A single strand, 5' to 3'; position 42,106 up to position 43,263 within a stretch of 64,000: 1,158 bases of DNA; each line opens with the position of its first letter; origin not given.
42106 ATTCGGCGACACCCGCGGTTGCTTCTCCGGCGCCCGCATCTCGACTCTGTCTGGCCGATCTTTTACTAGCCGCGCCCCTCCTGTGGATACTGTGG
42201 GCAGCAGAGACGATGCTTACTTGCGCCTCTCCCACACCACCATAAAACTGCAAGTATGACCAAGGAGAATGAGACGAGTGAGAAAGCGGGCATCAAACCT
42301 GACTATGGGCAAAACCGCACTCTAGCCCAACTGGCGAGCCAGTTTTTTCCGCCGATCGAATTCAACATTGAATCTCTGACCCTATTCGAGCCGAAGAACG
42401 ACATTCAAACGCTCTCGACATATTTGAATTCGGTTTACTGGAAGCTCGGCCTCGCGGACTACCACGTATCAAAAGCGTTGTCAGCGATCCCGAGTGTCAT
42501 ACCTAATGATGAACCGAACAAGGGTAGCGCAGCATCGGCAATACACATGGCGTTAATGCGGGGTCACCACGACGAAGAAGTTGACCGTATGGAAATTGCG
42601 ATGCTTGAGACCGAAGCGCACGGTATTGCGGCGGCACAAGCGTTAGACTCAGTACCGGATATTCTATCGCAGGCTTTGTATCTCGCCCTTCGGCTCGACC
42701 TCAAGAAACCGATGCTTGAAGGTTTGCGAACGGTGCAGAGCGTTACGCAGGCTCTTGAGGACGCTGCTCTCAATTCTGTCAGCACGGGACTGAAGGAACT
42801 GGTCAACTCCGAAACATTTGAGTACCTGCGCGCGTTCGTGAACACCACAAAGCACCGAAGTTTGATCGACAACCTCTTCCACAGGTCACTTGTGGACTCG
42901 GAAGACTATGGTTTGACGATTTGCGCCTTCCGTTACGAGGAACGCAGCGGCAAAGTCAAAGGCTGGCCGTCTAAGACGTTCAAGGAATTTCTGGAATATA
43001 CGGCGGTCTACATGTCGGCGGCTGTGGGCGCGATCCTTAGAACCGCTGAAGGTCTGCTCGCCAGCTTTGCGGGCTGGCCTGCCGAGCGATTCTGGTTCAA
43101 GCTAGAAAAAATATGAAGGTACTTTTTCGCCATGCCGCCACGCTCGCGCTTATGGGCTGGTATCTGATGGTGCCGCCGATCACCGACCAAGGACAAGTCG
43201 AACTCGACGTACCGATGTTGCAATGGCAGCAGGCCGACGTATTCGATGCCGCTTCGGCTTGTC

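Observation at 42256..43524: Low-GC two-gene operon of unknown function inserted between hflX and dnaE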

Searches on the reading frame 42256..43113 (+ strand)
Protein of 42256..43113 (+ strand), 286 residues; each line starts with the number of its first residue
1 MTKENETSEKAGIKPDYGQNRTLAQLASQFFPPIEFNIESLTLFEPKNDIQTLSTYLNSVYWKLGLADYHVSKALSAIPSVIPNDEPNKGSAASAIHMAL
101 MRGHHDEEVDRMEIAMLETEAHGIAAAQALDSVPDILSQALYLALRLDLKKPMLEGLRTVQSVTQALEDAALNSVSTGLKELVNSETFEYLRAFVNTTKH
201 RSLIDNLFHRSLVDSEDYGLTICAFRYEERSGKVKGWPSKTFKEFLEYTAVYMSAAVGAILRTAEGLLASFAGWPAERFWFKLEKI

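Call 4: search_protein_families(library=pfam, proteins=[window:42256-43113:+], max_evalue=1)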
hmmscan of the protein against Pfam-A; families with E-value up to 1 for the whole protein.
window:42256-43113:+ (286 aa): 0 families

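Call 5: search_protein_families(library=padloc, proteins=[window:42256-43113:+], max_evalue=1)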
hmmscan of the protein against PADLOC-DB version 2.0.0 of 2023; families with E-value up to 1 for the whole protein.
window:42256-43113:+ (286 aa): 0 families

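Call 6: search_protein_families(library=ncbifam, proteins=[window:42256-43113:+], max_evalue=1)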
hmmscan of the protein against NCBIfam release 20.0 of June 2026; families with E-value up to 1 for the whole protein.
window:42256-43113:+ (286 aa): 0 families

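Call 7: search_protein_families(library=phrogs, proteins=[window:42256-43113:+], max_evalue=1)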
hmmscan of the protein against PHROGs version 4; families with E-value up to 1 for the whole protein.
window:42256-43113:+ (286 aa): 1 family
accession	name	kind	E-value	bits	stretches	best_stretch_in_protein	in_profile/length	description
phrog_37823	-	unknown function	1.9e-13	51.9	1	50-236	26-211/247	-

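Call 8: find_homologous_proteins(query=window:42256-43113:+)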
Query window:42256-43113:+ (286 aa): 10 proteins with E <= 0.001 among 3016 candidates.
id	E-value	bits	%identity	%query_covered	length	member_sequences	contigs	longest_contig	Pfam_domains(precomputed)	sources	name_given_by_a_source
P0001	6.0e-185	631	100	100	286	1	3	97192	-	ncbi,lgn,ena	-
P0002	9.9e-116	404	69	100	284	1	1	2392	-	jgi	jgi:hypothetical protein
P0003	2.2e-95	337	60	99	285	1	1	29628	-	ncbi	ncbi:MAG: hypothetical protein ACLQU2_22325 [Candidatus Binataceae bacterium]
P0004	1.2e-94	335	59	100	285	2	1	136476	-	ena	-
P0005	1.9e-90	321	65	86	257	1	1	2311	-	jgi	-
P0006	1.1e-89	318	61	91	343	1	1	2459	-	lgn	-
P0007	1.3e-85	305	55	97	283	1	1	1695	-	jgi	-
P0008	2.2e-85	304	61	88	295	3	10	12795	-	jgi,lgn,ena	jgi:hypothetical protein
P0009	5.4e-83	296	58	88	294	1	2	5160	-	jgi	jgi:hypothetical protein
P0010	2.4e-77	278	55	88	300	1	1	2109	-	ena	-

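Call 11: find_encoding_contigs(protein=P0004, flank=6000, max_places=3)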
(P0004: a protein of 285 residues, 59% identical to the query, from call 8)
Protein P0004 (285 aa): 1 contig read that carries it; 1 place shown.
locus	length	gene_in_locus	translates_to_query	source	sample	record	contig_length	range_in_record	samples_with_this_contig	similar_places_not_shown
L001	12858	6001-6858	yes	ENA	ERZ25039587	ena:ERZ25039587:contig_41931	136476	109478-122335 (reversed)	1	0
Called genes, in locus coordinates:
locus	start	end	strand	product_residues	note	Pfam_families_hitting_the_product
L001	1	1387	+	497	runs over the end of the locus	PF20148:DUF6531, PF25023:TEN_YD-shell (faint)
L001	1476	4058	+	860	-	PF05593:RHS_repeat (weak), PF25023:TEN_YD-shell, PF05593:RHS_repeat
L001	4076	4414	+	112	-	-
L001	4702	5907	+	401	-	PF13560:HTH_31 (weak), PF01381:HTH_3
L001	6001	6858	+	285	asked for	-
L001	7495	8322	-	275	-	PF11185:DUF2971 (faint)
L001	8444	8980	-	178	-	-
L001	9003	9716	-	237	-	-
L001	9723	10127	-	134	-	PF00589:Phage_integrase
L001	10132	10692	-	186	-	PF02899:Phage_int_SAM_1, PF13495:Phage_int_SAM_4 (weak), PF00589:Phage_integrase (weak)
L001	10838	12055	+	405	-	PF00067:p450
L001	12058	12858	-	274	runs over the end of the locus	-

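Call 12: find_encoding_contigs(protein=P0003, flank=6000, max_places=3)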
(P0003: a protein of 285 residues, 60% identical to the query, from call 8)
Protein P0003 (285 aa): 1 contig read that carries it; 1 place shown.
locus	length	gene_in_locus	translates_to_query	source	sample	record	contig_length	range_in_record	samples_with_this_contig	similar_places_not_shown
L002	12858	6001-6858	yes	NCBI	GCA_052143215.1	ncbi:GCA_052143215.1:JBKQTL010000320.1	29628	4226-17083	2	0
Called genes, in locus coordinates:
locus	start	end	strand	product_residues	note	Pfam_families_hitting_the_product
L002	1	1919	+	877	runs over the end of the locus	PF03389:MobA_MobL, PF13245:AAA_19, PF13401:AAA_22 (weak), PF13604:AAA_30, PF01443:Viral_helicase1 (faint), PF18335:SH3_13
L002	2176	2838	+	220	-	-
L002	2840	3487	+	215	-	-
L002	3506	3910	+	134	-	-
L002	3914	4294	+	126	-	PF00239:Resolvase, PF13565:HTH_32 (weak), PF13518:HTH_28 (weak)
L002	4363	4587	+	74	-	-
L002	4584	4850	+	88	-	-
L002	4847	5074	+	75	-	-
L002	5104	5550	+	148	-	PF00589:Phage_integrase (weak)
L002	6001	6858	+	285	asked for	-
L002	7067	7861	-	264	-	PF18928:DUF5677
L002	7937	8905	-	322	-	PF02899:Phage_int_SAM_1 (weak), PF13495:Phage_int_SAM_4 (weak), PF00589:Phage_integrase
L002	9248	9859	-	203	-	-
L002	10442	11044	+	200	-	-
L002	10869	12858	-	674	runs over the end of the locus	PF12728:HTH_17, PF00270:DEAD, PF04851:ResIII, PF18766:SWI2_SNF2 (weak), PF00271:Helicase_C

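Call 13: find_encoding_contigs(protein=P0008, flank=6000, max_places=4)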
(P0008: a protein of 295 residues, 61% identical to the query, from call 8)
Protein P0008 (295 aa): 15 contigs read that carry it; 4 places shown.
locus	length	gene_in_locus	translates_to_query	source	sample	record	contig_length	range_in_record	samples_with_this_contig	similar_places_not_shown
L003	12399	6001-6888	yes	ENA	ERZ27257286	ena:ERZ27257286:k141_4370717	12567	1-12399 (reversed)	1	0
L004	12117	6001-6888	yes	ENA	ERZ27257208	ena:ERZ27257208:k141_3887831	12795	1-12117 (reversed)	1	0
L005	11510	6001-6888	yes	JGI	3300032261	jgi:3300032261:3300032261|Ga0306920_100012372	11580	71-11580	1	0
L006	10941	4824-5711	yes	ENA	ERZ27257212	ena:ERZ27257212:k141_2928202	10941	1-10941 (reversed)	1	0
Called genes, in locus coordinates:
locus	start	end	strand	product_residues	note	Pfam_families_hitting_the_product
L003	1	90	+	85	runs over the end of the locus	?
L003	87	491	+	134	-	PF12840:HTH_20 (weak), PF25212:HVO_A0114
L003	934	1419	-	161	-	PF04075:F420H2_quin_red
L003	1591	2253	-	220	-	-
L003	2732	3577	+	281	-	-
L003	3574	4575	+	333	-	PF13495:Phage_int_SAM_4, PF02899:Phage_int_SAM_1 (weak), PF00589:Phage_integrase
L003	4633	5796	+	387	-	PF00069:Pkinase, PF07714:PK_Tyr_Ser-Thr, PF03109:ABC1 (weak)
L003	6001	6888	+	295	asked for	-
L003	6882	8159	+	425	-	-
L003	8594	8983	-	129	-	-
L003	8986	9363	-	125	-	PF04542:Sigma70_r2 (weak), PF08281:Sigma70_r4_2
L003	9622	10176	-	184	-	PF13801:Metal_resist (weak)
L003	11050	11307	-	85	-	-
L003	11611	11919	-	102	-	-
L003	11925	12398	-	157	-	?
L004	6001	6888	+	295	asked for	-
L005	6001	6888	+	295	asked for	-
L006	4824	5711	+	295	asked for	-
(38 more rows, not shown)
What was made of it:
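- The close A homologues in long contigs lie among tyrosine integrases and a relaxase (calls 11-13).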

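Call 28: find_encoding_contigs(protein=P0002, flank=3000, max_places=2)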
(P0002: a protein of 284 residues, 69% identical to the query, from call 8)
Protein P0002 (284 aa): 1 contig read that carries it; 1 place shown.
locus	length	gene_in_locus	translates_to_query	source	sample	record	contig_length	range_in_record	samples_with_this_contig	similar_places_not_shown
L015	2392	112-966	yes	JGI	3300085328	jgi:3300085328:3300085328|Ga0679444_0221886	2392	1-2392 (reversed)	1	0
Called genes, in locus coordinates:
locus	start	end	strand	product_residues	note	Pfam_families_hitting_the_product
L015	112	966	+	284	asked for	-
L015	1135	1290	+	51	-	-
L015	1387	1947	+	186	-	-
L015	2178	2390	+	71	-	?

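Call 29: find_encoding_contigs(protein=P0001, flank=10000, max_places=4)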
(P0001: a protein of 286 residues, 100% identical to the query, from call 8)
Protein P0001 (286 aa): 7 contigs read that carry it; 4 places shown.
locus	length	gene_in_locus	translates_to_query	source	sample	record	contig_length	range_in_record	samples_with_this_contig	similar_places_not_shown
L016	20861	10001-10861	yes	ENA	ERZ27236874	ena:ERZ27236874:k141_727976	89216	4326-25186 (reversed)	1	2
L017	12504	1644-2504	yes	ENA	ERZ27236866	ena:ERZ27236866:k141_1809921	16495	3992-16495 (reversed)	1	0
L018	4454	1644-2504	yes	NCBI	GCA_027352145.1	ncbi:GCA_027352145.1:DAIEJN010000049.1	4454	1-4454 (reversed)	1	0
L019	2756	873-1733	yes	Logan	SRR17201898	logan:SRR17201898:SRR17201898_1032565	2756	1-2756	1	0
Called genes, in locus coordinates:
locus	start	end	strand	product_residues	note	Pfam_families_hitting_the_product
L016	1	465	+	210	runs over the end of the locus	-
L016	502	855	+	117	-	-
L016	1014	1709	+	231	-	PF00702:Hydrolase, PF08282:Hydrolase_3 (faint), PF12710:HAD, PF13344:Hydrolase_6 (faint), PF13419:HAD_2, PF13242:Hydrolase_like (weak)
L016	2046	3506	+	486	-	PF07396:Porin_O_P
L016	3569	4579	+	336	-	PF01547:SBP_bac_1, PF13531:SBP_bac_11, PF13343:SBP_bac_6 (faint)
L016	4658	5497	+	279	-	PF00528:BPD_transp_1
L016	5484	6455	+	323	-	PF00528:BPD_transp_1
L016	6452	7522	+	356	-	PF02463:SMC_N (faint), PF00005:ABC_tran, PF13304:AAA_21 (weak), PF17850:CysA_C_terminal, PF12857:TOBE_3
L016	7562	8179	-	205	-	PF01066:CDP-OH_P_transf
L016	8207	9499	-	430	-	PF13167:GTP-bdg_N, PF16360:GTP-bdg_M, PF01926:MMR_HSR1, PF02421:FeoB_N (weak), PF19275:HflX_C (weak)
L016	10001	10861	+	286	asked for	-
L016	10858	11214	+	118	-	-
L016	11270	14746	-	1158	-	PF02811:PHP, PF07733:DNA_pol3_alpha, PF17657:DNA_pol3_finger, PF14579:HHH_6, PF01336:tRNA_anti-codon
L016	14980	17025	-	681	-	PF04185:Phosphoesterase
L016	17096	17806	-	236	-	PF01386:Ribosomal_L25p, PF14693:Ribosomal_TL5_C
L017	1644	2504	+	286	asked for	-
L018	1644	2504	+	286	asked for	-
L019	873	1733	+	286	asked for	-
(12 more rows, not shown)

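Call 36: search_protein_representatives(alignment_id=A1)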
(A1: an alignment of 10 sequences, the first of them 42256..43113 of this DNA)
Query: 10 sequences, 283 profile positions. Proteins with E-value up to 0.001 (for the whole library): 630; up to 1e-10: 258; up to 1e-30: 14. The best 150 are listed.
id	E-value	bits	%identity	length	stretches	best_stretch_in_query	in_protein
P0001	4.1e-142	488.7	-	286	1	1-282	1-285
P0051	4.4e-58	213.0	-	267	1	42-269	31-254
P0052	1.4e-47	178.6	-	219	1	42-235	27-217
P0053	4.9e-46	173.5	-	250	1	52-252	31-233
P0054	2.7e-45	171.0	-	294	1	41-265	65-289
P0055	2.2e-44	168.0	-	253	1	47-269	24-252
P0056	5.0e-44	166.9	-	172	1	75-244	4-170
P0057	4.8e-40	153.9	-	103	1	12-110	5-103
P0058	7.6e-40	153.2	-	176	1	97-257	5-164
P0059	8.8e-39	149.7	-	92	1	192-282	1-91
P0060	3.3e-33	131.4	-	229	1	52-228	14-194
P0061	3.9e-33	131.2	-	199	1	52-225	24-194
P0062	4.0e-33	131.1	-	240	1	50-254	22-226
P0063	2.1e-32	128.7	-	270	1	55-250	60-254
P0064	8.2e-30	120.3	-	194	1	79-243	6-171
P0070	3.5e-27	111.6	-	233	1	54-246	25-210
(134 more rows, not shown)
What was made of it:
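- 630 cluster representatives match at E <= 1e-3 (call 36).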

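Call 39: search_solved_structures(query=A4, max_evalue=10)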
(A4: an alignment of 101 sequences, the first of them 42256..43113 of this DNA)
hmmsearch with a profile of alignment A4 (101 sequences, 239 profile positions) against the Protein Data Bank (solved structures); distinct sequences matched with E-value up to 10: 3.
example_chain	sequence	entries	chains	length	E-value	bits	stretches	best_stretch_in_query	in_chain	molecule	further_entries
9sa7_A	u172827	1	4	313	1.3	11.4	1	4-53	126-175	L-2-hydroxycarboxylate dehydrogenase (NAD(P)(+))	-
9s3y_A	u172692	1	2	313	1.7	11.1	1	4-54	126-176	Malate dehydrogenase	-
2p9h_A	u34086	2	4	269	2.3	10.7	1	16-72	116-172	Lactose operon repressor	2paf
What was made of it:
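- The PDB sequence-profile search gives nothing (call 39).
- Tried and rejected: A PDB sequence search with the A4 profile gave nothing (call 39).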

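Call 40: search_protein_families(library=pfam, alignment_id=A4, max_evalue=0.1)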
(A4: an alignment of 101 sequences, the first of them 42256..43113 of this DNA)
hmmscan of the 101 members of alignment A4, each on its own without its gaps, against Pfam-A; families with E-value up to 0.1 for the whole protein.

A. member 1, window:42256-43113:+ (286 aa): 0 families

B. families by the number of members that match (of 101 scanned): 38 families (the first 25 are shown)
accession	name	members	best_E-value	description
PF18730.6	HEPN_Cthe2314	3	0.016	Cthe_2314-like HEPN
PF20209.3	DUF6570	1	5.5e-05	Domain of unknown function (DUF6570)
PF09573.16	RE_TaqI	1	0.0019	TaqI restriction endonuclease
PF05742.17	TANGO2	1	0.0064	Transport and Golgi organisation 2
PF15702.11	HPS6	1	0.0073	Hermansky-Pudlak syndrome 6 protein N-terminal domain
PF07637.16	PSD5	1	0.01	Protein of unknown function (DUF1595)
PF21390.2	Irp3-like_C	1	0.012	Thiazolinyl imine reductase Irp3-like, C-terminal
PF25672.1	BBH37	1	0.012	BBH37 helical domain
PF03386.19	ENOD93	1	0.02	Early nodulin 93 ENOD93 protein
PF08491.16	SE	1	0.026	Squalene epoxidase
PF09688.15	Wx5_PLAF3D7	1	0.029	Protein of unknown function (Wx5_PLAF3D7)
PF25551.1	DUF7929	1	0.029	Domain of unknown function (DUF7929)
PF13592.12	HTH_33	1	0.03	Winged helix-turn helix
PF06996.16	T6SS_TssG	1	0.032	Type VI secretion, TssG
PF04055.27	Radical_SAM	1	0.033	Radical SAM superfamily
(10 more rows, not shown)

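Call 44: predict_structure(alignment_id=A4)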
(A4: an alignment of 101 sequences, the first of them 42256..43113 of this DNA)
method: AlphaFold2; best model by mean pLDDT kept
length: 286 residues; sequences in the alignment: 101
mean_pLDDT: 91.6   pTM: 0.88
mean pLDDT of the five models: 91.6, 90.8, 90.8, 90.7, 90.6
residues with pLDDT >= 90: 233; 70-90: 18; 50-70: 34; < 50: 1
segments of 3 or more residues with pLDDT < 50: none
pLDDT, mean of each block of 10 residues (from residue 1): 62 66 94 76 70 95 97 98 97 98 97 98 99 98 96 97 97 98 98 98 98 96 98 98 98 97 96 78 54
secondary structure, 60 per line:
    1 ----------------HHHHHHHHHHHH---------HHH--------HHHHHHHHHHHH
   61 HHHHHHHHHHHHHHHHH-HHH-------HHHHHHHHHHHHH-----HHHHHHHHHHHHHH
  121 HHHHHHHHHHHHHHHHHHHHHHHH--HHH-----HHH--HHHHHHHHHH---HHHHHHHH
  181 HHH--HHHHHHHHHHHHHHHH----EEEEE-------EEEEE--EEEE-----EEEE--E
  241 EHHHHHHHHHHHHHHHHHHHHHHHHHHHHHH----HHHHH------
elements in order: H17-28 H49-77 H89-101 H107-144 H160-169 H173-183 H186-201 E206-210 E218-222 E225-228 E234-237 H242-271 H276-280

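Call 54: search_dna_similar(query=window:42256-43113:+, collection=phages, mode=protein, max_evalue=0.001)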
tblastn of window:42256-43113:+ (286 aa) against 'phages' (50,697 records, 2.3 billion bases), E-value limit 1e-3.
No match.
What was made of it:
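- Tried and rejected: tblastn of A against the phage collection gave no match (call 54).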

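Call 55: search_dna_similar(query=window:42256-43113:+, collection=plasmids, mode=protein, max_evalue=0.001)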
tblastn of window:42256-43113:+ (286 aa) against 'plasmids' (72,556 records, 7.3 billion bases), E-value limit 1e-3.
Records with a match: 2; places in all: 2; records where one place covers at least 80% of the query: 0.
Best place of each record, by identity: <60% 2.
By first word of the organism name: Pseudomonas 1; Vibrio 1.
By predicted mobility (MOB-suite, as given by PLSDB): conjugative 1; non-mobilizable 1.
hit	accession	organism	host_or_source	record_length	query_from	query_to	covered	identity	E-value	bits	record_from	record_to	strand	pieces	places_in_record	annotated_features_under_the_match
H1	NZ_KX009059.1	Pseudomonas syringae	Actinidia,Bay of Plenty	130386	43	229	65%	28.6%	3e-9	65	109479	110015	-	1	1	hypothetical protein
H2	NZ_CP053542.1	Vibrio europaeus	Argopecten purpuratus,Shellfish hatchery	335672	59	247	66%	26.3%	2e-4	50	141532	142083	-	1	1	hypothetical protein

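Call 56: get_annotated_region(hit=H1, flank=6000)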
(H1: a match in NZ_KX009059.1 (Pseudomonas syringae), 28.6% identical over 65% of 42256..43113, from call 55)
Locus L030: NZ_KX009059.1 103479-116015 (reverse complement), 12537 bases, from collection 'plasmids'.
description: Pseudomonas syringae pv. actinidiae strain RT685 plasmid pMG1_RT685, complete sequence
organism: Pseudomonas syringae (NCBI taxid 103796)
taxonomy: Bacteria; Pseudomonadota; Gammaproteobacteria; Pseudomonadales; Pseudomonadaceae; Pseudomonas; Pseudomonas syringae
host: -; source: Actinidia,Bay of Plenty; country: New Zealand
typing (MOB-suite, as given by PLSDB): conjugative; relaxase MOBP; mating-pair formation MPF_I
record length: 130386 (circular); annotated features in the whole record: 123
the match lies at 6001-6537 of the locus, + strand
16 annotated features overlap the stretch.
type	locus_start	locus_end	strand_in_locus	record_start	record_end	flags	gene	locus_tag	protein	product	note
CDS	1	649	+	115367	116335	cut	-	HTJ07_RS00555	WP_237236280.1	ParB/RepB/Spo0J family partition protein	GO:0007059 - chromosome segregation [Evidence IEA]; GO:0000910 - cytokinesis [Evidence IEA]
CDS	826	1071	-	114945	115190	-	-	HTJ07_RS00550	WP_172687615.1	hypothetical protein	-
CDS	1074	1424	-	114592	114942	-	-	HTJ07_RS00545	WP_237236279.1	S24 family peptidase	-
CDS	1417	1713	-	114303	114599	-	-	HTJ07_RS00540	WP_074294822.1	hypothetical protein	-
CDS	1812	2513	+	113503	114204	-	-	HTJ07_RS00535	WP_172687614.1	SOS response-associated peptidase family protein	GO:0006974 - DNA damage response [Evidence IEA]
CDS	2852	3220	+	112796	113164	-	-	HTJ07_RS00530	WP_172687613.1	hypothetical protein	-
CDS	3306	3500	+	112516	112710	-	-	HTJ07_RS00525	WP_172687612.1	hypothetical protein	-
CDS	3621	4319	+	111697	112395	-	-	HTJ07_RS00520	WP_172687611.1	hypothetical protein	-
CDS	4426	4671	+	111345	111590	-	-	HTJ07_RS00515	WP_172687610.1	hypothetical protein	-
CDS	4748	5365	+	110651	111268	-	-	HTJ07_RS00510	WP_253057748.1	competence protein CoiA family protein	-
CDS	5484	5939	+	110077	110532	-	-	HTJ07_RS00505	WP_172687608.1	hypothetical protein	-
CDS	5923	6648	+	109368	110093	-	-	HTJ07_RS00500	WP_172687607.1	hypothetical protein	-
CDS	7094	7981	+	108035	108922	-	-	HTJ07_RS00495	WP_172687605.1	zeta toxin family protein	-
CDS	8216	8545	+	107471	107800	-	-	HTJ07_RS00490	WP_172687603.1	hypothetical protein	-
CDS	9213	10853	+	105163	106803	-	-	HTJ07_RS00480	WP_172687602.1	methyl-accepting chemotaxis protein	GO:0006935 - chemotaxis [Evidence IEA]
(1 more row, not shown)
